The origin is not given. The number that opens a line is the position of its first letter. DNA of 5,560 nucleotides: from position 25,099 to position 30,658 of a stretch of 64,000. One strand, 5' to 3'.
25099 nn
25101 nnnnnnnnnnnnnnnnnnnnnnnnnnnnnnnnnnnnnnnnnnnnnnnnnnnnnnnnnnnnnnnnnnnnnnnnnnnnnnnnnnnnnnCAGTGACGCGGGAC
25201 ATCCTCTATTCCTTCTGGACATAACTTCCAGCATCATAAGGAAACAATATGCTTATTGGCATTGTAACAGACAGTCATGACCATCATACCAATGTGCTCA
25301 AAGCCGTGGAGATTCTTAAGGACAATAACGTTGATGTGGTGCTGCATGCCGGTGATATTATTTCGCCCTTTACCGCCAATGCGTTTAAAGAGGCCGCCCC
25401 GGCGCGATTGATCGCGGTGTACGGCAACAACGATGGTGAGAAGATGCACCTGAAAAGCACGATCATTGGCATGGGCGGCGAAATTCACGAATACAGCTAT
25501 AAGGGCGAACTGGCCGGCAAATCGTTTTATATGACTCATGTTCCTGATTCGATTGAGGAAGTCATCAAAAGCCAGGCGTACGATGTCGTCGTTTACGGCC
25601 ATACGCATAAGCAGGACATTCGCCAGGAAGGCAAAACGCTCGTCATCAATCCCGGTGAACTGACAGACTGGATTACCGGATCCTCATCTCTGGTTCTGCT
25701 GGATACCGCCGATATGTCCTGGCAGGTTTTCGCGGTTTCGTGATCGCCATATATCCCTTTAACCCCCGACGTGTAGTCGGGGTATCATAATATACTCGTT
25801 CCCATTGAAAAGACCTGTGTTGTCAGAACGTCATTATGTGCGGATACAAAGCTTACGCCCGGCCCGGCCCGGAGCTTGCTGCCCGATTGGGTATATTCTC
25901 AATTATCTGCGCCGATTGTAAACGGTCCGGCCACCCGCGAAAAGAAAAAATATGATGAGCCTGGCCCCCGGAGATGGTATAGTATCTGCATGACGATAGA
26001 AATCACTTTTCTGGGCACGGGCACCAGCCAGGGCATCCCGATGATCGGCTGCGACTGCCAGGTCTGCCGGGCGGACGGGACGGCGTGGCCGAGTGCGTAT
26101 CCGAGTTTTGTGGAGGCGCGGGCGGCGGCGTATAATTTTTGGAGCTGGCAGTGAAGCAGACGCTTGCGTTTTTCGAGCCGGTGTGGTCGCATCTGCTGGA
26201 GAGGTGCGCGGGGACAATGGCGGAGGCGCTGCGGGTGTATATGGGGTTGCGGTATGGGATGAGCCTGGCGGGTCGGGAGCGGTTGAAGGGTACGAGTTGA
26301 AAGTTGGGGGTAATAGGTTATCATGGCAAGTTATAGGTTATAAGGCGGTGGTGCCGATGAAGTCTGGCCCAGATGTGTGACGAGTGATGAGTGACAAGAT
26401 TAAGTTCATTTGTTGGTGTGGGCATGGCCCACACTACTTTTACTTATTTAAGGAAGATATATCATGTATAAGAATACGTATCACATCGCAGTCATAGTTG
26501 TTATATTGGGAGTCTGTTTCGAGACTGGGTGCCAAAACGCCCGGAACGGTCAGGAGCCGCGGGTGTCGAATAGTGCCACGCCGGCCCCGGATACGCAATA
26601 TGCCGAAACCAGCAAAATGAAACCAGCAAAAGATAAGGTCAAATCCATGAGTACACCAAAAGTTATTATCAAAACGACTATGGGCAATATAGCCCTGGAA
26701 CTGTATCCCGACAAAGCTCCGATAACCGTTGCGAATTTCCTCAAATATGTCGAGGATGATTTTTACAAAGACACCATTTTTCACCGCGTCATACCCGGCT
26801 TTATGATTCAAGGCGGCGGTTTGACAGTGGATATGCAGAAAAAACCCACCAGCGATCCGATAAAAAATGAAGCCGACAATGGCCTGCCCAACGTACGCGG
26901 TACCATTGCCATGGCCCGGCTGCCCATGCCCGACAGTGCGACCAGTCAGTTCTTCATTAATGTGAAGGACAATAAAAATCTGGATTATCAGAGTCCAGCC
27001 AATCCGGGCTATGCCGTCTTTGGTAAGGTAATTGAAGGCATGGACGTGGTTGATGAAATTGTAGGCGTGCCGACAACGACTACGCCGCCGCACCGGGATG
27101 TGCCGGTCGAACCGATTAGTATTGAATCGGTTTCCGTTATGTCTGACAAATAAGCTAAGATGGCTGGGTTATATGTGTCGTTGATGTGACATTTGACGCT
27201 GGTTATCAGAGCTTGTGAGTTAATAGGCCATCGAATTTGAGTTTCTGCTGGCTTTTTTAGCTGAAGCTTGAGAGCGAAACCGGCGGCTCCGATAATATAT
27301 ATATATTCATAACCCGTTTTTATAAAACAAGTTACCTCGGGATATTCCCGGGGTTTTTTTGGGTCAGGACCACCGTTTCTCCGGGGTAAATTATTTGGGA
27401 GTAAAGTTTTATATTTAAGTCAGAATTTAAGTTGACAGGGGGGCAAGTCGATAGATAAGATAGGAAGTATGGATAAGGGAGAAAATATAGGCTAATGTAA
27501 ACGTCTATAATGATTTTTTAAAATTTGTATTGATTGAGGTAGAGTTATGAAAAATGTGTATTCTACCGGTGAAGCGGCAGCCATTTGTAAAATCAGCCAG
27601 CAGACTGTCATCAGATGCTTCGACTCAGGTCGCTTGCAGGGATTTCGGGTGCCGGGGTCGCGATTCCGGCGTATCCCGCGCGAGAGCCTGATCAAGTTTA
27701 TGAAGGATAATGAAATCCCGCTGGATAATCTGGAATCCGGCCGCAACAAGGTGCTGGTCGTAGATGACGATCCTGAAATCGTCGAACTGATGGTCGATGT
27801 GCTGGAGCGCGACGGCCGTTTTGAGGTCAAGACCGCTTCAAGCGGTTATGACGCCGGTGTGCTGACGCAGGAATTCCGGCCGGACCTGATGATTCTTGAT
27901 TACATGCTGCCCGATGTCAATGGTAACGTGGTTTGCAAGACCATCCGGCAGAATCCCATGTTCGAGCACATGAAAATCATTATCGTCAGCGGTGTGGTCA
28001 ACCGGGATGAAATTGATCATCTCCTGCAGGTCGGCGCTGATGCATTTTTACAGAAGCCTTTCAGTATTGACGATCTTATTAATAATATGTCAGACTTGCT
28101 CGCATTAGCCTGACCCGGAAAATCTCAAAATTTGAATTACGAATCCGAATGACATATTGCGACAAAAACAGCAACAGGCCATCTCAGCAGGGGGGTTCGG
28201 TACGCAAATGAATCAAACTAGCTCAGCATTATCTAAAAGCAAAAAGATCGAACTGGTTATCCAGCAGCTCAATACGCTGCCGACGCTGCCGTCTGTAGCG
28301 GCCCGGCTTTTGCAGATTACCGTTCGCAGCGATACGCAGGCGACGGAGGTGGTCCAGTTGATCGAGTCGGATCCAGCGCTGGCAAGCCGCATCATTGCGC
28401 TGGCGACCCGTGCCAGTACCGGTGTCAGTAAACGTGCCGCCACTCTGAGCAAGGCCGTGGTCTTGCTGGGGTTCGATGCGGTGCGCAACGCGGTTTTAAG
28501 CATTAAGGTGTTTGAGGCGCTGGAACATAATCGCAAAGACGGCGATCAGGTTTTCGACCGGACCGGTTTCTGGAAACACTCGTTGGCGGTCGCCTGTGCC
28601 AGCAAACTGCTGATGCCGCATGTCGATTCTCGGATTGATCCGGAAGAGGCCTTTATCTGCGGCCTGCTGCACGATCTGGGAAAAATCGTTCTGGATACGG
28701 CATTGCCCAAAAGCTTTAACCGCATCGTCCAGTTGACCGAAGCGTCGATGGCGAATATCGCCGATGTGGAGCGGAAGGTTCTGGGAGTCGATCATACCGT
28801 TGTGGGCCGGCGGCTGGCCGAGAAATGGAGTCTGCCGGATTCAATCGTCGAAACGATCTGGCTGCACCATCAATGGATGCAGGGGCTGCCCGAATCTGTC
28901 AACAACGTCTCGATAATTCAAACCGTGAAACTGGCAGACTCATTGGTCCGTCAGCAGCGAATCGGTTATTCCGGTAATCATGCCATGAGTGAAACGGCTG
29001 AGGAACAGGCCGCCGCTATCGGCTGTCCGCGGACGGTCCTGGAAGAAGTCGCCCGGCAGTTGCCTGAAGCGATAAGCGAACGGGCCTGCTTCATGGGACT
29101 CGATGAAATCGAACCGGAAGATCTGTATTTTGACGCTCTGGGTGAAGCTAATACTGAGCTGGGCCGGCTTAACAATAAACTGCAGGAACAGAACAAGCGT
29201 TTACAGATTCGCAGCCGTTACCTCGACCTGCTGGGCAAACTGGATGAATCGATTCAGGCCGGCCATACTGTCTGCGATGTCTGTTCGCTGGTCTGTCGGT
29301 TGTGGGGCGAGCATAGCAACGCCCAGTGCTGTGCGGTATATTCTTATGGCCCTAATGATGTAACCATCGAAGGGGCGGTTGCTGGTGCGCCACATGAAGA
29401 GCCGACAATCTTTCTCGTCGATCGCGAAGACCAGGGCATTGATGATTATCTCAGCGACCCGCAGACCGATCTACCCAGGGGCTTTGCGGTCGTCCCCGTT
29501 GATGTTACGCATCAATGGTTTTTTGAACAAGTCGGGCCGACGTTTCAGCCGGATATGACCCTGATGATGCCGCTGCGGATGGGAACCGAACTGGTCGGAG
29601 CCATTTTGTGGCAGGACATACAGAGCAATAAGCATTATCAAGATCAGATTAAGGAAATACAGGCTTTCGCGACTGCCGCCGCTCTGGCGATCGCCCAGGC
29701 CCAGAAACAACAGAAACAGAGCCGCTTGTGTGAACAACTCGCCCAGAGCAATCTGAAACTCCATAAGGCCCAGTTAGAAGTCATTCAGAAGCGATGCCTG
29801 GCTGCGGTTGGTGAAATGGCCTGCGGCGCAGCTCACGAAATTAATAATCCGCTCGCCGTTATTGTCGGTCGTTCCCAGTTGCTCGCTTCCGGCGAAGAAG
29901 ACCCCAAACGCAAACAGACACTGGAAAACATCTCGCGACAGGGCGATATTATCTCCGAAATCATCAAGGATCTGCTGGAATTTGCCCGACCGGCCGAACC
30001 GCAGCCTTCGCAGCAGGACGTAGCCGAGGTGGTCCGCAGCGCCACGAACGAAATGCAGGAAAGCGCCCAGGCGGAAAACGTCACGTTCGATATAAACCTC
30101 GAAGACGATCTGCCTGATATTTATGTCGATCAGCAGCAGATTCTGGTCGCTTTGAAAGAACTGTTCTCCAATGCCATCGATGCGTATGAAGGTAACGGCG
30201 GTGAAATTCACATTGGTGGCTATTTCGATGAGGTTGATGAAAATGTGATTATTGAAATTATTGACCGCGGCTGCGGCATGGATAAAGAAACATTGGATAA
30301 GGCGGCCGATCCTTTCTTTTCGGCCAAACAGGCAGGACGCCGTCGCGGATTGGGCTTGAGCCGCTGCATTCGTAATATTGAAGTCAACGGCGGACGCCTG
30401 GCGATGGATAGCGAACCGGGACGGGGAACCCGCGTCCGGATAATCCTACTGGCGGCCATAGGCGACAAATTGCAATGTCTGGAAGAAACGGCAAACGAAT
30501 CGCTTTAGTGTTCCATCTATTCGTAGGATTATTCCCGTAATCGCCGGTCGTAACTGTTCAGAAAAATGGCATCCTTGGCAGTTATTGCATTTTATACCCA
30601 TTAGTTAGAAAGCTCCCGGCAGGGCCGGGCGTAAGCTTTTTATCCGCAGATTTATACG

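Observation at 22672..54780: Family-1 repeats show a strong orientation bias relative to transcription (8 of 9 copies between co-directional genes)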

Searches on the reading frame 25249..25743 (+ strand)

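Call 13: search_protein_families(library=pfam, proteins=[window:25249-25743:+])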
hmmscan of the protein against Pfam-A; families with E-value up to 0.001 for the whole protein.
window:25249-25743:+ (164 aa): 3 families
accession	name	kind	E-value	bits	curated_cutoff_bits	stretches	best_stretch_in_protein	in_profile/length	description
PF12850.12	Metallophos_2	-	1.8e-33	116.2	27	1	1-155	1-153/154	Calcineurin-like phosphoesterase superfamily domain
PF00149.33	Metallophos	-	2.1e-10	41.8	21.5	1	1-70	1-72/191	Calcineurin-like phosphoesterase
PF14582.11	Metallophos_3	-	1e-08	35.3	28.2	1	96-139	196-240/259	Metallophosphoesterase, calcineurin superfamily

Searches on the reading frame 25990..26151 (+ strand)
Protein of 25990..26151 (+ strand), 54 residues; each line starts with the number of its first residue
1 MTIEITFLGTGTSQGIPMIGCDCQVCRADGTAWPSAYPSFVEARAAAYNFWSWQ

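Call 77: search_protein_families(library=pfam, max_evalue=10, proteins=[window:25990-26151:+])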
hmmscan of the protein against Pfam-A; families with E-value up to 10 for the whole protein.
seq(54 aa): 0 families

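Call 78: search_solved_structures(query=window:25990-26151:+, max_evalue=10)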
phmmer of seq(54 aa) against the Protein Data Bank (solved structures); distinct sequences matched with E-value up to 10: 3.
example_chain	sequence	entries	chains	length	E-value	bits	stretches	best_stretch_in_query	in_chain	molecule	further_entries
6b9v_A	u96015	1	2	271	6.9e-06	29.6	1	4-29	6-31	Beta-lactamase-like protein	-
3g1p_A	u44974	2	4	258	0.0025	21.5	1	1-27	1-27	Protein phnP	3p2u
3zwf_A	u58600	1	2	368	0.71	13.9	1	4-33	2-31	ZINC PHOSPHODIESTERASE ELAC PROTEIN 1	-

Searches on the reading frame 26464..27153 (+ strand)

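Call 20: search_protein_families(library=pfam, max_evalue=0.01, proteins=[window:26464-27153:+])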
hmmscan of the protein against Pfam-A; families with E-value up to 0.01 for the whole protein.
window:26464-27153:+ (229 aa): 1 family
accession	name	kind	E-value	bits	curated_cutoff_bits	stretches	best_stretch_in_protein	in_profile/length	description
PF00160.26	Pro_isomerase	-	2.5e-47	161.5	21.7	1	67-224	2-158/159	Cyclophilin type peptidyl-prolyl cis-trans isomerase/CLD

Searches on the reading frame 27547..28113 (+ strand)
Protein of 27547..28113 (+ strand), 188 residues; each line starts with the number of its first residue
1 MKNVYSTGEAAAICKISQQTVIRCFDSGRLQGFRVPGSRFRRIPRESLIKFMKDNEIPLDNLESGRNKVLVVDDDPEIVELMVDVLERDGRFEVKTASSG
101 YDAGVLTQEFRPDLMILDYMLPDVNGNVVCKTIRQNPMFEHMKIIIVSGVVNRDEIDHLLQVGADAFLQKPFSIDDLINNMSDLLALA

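Call 50: search_protein_families(library=pfam, proteins=[window:27547-28113:+])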
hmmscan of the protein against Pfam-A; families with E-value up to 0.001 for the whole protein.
window:27547-28113:+ (188 aa): 2 families
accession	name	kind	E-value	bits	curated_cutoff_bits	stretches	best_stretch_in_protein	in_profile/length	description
PF00072.30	Response_reg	-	6.8e-26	91.1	30.2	1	69-179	1-108/111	Response regulator receiver domain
PF12728.13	HTH_17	-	1.1e-09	38.9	27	1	4-55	1-50/51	Helix-turn-helix domain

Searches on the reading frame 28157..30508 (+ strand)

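Call 13: search_protein_families(library=pfam, proteins=[window:28157-30508:+])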
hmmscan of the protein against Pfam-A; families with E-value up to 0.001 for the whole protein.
window:28157-30508:+ (783 aa): 5 families
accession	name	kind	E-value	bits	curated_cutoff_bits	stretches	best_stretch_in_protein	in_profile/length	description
PF08668.18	HDOD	-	4.2e-50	170.4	22.9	1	41-239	1-195/196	HDOD domain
PF02518.31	HATPase_c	-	5.2e-17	62.7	26.4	1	658-764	2-107/111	Histidine kinase-, DNA gyrase B-, and HSP90-like ATPase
PF00512.31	HisKA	-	1.5e-14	54.2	26.9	1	552-612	3-63/66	His Kinase A (phospho-acceptor) domain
PF01966.28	HD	-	7.2e-11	42.8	22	1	139-263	2-113/116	HD domain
PF13581.12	HATPase_c_2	-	0.00036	21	27.4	1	645-734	30-102/127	Histidine kinase-like ATPase domain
